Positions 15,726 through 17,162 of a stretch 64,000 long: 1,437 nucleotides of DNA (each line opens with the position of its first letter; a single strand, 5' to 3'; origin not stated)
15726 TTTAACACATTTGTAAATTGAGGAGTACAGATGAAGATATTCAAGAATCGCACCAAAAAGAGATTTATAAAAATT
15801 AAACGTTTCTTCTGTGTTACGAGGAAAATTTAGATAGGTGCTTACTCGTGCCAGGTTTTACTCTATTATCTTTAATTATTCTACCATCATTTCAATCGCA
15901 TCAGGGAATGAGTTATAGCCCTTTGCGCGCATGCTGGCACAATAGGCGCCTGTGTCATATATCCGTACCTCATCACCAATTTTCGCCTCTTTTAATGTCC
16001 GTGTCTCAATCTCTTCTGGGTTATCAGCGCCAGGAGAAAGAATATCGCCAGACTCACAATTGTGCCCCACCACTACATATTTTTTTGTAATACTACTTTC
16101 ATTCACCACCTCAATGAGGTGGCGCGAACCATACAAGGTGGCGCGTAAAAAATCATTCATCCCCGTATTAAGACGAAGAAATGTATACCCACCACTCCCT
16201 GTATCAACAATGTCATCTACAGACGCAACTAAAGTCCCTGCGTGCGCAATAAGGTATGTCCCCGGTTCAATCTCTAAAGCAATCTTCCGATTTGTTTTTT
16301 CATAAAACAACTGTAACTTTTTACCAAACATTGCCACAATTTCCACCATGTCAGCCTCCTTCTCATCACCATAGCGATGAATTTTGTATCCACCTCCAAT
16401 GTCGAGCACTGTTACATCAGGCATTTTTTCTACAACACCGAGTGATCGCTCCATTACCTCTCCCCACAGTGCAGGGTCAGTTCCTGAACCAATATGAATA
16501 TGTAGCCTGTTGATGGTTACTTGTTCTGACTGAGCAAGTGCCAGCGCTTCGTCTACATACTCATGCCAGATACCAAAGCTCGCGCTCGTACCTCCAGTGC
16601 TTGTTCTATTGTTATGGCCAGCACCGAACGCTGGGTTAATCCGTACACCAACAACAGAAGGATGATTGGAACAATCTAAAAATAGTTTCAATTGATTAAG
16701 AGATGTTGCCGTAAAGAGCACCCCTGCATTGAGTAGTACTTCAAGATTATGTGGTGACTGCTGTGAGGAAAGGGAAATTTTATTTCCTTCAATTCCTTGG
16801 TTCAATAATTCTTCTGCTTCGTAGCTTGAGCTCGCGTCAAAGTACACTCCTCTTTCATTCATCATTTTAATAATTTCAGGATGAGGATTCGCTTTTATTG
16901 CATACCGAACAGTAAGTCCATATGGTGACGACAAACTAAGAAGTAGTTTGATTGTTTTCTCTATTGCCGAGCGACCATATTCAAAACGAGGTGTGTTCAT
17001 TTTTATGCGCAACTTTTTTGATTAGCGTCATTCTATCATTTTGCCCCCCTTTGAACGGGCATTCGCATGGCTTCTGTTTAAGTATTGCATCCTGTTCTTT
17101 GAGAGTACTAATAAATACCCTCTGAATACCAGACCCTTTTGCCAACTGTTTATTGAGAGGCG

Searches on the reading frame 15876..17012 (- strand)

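Call 57: search_protein_families(library=pfam, proteins=[window:15876-17012:-], max_evalue=0.001)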
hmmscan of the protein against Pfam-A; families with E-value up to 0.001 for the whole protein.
window:15876-17012:- (378 aa): 2 families
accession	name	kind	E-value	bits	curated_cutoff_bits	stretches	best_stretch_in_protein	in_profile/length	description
PF02784.22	Orn_Arg_deC_N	-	1.6e-30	106.7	23.4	1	33-256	18-247/247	Pyridoxal-dependent decarboxylase, pyridoxal binding domain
PF00278.28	Orn_DAP_Arg_deC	-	1.4e-13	51.3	23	1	253-355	2-95/95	Pyridoxal-dependent decarboxylase, C-terminal sheet domain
